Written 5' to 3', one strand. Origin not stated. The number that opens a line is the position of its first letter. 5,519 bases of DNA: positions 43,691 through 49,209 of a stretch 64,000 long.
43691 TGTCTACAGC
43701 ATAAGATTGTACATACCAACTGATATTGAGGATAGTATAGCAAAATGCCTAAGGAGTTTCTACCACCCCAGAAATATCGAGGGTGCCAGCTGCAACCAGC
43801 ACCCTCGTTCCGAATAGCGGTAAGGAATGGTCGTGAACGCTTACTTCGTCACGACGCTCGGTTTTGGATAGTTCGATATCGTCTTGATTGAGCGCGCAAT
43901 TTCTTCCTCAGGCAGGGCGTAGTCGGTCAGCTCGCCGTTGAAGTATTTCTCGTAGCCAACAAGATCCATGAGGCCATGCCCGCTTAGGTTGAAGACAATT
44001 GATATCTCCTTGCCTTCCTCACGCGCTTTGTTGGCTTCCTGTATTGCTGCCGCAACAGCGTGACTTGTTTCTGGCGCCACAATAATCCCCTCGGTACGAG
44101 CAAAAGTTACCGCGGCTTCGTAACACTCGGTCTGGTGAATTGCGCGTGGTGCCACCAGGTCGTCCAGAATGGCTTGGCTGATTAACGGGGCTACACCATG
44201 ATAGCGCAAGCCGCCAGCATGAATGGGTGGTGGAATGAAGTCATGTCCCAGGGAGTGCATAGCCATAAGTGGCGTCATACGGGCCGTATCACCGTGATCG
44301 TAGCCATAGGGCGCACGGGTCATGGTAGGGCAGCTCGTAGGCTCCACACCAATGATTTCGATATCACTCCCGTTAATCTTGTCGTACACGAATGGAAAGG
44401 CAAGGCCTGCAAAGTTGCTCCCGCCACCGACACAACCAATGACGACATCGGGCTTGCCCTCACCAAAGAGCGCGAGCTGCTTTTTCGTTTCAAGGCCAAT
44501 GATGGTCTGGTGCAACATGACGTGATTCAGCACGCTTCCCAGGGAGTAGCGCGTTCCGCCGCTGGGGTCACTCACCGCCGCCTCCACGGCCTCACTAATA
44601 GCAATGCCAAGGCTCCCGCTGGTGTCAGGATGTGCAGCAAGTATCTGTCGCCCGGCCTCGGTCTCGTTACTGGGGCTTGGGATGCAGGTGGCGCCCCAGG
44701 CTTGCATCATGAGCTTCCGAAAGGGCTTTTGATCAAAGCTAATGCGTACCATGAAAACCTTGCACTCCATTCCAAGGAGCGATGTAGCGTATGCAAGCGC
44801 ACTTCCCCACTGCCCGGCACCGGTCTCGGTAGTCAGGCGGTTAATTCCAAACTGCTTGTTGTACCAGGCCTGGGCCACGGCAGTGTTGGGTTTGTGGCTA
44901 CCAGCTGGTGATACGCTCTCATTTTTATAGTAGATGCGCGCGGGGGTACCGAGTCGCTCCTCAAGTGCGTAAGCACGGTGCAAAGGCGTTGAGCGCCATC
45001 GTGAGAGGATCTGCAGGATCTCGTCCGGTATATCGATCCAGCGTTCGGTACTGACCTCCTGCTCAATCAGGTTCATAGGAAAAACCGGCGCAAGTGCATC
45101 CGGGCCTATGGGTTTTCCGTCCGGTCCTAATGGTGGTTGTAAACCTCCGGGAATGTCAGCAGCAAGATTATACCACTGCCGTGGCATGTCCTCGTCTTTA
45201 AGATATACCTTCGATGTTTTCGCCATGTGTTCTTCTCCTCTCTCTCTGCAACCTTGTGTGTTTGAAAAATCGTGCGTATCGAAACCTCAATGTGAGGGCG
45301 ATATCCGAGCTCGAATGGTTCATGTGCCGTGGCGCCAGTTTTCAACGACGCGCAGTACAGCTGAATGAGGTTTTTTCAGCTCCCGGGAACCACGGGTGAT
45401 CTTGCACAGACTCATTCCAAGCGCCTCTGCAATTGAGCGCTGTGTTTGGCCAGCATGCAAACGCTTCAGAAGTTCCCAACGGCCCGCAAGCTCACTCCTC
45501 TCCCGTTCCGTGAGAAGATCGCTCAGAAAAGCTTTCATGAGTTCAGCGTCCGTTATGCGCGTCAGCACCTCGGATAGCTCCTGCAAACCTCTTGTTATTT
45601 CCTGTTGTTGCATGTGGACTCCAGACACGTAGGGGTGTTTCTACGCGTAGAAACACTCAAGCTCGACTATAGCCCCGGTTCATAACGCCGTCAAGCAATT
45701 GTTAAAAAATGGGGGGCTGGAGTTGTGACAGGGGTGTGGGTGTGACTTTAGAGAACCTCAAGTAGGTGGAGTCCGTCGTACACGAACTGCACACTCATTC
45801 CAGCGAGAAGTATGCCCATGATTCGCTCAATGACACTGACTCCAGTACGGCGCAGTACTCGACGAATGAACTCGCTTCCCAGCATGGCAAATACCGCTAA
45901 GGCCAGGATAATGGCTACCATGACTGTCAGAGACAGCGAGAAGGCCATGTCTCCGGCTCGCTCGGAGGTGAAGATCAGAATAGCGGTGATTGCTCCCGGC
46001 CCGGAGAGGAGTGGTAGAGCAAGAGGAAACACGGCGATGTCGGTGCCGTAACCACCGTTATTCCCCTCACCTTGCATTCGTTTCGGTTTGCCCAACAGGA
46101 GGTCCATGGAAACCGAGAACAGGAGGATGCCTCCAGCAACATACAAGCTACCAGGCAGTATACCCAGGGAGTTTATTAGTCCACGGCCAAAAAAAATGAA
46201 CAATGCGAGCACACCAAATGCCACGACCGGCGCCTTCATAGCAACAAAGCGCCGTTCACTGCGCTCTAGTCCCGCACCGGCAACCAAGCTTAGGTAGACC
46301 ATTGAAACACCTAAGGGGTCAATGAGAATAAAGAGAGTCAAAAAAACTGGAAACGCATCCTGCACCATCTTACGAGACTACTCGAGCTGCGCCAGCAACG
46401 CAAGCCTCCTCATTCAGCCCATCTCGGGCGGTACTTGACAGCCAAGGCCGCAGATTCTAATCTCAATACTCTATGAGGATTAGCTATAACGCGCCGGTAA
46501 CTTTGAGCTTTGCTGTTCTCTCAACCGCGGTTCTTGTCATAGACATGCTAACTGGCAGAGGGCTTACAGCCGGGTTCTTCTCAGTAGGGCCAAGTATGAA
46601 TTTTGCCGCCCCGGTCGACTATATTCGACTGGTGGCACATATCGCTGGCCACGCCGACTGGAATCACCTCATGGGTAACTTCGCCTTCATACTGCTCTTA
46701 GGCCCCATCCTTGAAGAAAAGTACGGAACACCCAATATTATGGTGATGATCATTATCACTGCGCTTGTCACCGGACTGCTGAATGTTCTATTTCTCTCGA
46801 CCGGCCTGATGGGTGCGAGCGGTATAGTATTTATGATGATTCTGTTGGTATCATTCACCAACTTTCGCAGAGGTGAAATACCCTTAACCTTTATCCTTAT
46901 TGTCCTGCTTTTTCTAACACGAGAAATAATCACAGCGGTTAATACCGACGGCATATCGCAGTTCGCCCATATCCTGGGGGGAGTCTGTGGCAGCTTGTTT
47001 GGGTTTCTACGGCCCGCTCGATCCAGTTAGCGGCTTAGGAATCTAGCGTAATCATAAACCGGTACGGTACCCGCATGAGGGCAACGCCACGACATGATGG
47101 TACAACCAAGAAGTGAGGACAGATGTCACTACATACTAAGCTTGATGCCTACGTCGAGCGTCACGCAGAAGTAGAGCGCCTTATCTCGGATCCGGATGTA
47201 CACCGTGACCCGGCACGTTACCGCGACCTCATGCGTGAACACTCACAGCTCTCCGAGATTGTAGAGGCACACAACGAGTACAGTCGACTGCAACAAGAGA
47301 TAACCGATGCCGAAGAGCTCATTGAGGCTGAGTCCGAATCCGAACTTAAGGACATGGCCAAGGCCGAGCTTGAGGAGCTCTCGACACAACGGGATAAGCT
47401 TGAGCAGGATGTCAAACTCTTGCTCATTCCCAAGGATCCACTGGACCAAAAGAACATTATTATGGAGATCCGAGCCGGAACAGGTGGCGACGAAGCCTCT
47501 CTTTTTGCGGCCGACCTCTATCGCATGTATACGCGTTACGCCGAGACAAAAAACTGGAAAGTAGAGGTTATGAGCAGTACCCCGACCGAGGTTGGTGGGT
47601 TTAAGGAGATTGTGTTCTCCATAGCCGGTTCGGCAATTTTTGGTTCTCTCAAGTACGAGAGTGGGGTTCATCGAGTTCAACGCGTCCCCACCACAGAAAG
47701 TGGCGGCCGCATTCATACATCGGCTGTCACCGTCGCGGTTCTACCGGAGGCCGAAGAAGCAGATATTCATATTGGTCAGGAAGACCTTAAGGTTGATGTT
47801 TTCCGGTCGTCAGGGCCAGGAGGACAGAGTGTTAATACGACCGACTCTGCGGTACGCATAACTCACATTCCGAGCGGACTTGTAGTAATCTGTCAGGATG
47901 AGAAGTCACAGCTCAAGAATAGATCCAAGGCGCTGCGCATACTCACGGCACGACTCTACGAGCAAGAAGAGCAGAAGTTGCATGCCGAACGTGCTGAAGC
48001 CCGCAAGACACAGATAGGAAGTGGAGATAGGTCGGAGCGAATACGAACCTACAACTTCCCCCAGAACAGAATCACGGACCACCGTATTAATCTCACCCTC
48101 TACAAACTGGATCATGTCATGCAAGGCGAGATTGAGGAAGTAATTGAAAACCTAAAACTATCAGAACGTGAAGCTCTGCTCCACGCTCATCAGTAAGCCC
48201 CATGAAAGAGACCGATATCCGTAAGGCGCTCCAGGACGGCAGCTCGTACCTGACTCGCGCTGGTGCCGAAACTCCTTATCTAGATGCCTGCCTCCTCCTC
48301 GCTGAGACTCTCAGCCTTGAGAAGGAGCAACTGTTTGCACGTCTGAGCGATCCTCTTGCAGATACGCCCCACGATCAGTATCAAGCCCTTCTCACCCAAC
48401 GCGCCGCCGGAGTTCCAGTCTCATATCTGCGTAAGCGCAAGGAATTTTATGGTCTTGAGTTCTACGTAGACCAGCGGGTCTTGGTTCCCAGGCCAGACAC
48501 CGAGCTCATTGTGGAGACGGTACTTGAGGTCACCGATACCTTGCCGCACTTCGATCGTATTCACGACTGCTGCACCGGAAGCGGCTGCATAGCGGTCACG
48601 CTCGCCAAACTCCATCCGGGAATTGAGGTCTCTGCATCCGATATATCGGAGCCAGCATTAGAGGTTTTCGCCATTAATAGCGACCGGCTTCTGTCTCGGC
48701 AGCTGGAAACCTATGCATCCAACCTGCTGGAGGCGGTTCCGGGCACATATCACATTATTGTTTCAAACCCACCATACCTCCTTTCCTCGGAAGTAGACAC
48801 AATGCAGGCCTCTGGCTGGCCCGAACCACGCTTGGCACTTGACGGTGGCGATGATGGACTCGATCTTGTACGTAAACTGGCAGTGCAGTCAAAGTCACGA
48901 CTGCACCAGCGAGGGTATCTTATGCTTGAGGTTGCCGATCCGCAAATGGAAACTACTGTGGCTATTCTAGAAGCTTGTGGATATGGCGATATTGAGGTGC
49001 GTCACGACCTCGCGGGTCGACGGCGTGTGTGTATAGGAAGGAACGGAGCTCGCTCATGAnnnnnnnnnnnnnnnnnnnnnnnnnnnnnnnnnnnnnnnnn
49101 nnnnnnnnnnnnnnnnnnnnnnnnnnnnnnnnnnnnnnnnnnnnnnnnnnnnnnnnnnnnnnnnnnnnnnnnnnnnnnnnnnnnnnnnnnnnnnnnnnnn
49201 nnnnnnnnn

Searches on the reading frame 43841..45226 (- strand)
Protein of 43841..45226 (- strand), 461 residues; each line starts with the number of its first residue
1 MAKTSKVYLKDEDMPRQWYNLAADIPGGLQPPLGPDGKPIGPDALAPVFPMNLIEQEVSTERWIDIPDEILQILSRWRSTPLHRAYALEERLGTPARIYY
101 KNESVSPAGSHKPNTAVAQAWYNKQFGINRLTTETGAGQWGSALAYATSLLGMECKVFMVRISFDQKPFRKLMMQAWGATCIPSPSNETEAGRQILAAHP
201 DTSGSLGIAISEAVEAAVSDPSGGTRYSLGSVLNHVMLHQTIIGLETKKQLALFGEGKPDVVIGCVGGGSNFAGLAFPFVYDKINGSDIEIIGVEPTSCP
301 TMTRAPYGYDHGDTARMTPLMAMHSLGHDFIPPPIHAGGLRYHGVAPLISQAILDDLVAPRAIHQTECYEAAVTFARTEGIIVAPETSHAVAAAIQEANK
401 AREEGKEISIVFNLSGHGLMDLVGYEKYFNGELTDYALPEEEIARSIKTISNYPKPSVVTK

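Call 7: search_protein_families(library=pfam, proteins=[window:43841-45226:-])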
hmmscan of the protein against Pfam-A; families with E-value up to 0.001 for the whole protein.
window:43841-45226:- (461 aa): 1 family
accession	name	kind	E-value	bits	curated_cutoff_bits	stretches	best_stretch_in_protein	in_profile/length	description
PF00291.31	PALP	-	1.3e-44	153.2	35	1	77-416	5-295/295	Pyridoxal-phosphate dependent enzyme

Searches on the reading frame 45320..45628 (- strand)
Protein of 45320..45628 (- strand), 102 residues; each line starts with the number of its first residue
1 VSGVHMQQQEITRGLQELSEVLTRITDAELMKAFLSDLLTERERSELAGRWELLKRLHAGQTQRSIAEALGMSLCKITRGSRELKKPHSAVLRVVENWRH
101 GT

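Call 48: search_protein_families(library=pfam, proteins=[window:45320-45628:-], max_evalue=0.00001)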
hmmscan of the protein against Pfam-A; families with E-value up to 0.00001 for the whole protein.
window:45320-45628:- (102 aa): 1 family
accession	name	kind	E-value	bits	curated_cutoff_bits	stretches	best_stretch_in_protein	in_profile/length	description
PF01371.25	Trp_repressor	-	1.1e-16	61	27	1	14-88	2-77/88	Trp repressor protein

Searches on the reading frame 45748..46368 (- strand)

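Call 48: search_protein_families(library=pfam, proteins=[window:45748-46368:-], max_evalue=0.00001)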
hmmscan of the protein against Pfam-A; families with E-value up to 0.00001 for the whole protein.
window:45748-46368:- (206 aa): 1 family
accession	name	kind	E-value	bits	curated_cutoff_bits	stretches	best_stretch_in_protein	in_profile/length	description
PF01914.23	MarC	-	1.8e-44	152.1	23.9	1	6-201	5-200/203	MarC family integral membrane protein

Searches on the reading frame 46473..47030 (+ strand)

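Call 48: search_protein_families(library=pfam, proteins=[window:46473-47030:+], max_evalue=0.00001)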
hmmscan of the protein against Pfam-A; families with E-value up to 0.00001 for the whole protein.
window:46473-47030:+ (185 aa): 1 family
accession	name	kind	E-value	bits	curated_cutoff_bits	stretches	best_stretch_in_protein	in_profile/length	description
PF01694.28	Rhomboid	-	2.5e-18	67.1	22.6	1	50-179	4-139/143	Rhomboid domain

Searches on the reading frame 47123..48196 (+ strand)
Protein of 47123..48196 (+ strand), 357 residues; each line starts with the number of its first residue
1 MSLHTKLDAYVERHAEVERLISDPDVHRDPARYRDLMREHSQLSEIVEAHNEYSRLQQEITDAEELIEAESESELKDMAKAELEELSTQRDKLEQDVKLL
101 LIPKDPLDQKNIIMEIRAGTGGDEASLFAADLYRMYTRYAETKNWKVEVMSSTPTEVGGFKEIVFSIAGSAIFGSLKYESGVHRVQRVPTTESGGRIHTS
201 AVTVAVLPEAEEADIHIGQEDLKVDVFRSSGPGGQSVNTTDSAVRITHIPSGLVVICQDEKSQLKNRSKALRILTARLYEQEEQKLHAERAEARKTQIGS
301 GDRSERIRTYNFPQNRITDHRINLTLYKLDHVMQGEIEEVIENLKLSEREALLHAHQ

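Call 48: search_protein_families(library=pfam, proteins=[window:47123-48196:+], max_evalue=0.00001)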
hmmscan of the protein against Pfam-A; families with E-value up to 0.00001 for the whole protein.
window:47123-48196:+ (357 aa): 2 families
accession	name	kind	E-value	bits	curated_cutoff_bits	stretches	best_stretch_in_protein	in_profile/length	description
PF03462.23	PCRF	-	9.6e-77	257.6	24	1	12-204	3-194/194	PCRF domain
PF00472.26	RF-1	-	1.2e-42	144.9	35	1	212-321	2-116/116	RF-1 domain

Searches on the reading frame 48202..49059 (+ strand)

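Call 48: search_protein_families(library=pfam, proteins=[window:48202-49059:+], max_evalue=0.00001)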
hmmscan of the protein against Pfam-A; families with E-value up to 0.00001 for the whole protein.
window:48202-49059:+ (285 aa): 2 families
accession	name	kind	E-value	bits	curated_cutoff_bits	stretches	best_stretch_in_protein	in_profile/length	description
PF17827.6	PrmC_N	-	2.2e-15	57.4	23.4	1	9-76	2-69/71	PrmC N-terminal domain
PF05175.20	MTS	-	3.8e-12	46.6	23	1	111-197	30-113/170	Methyltransferase small domain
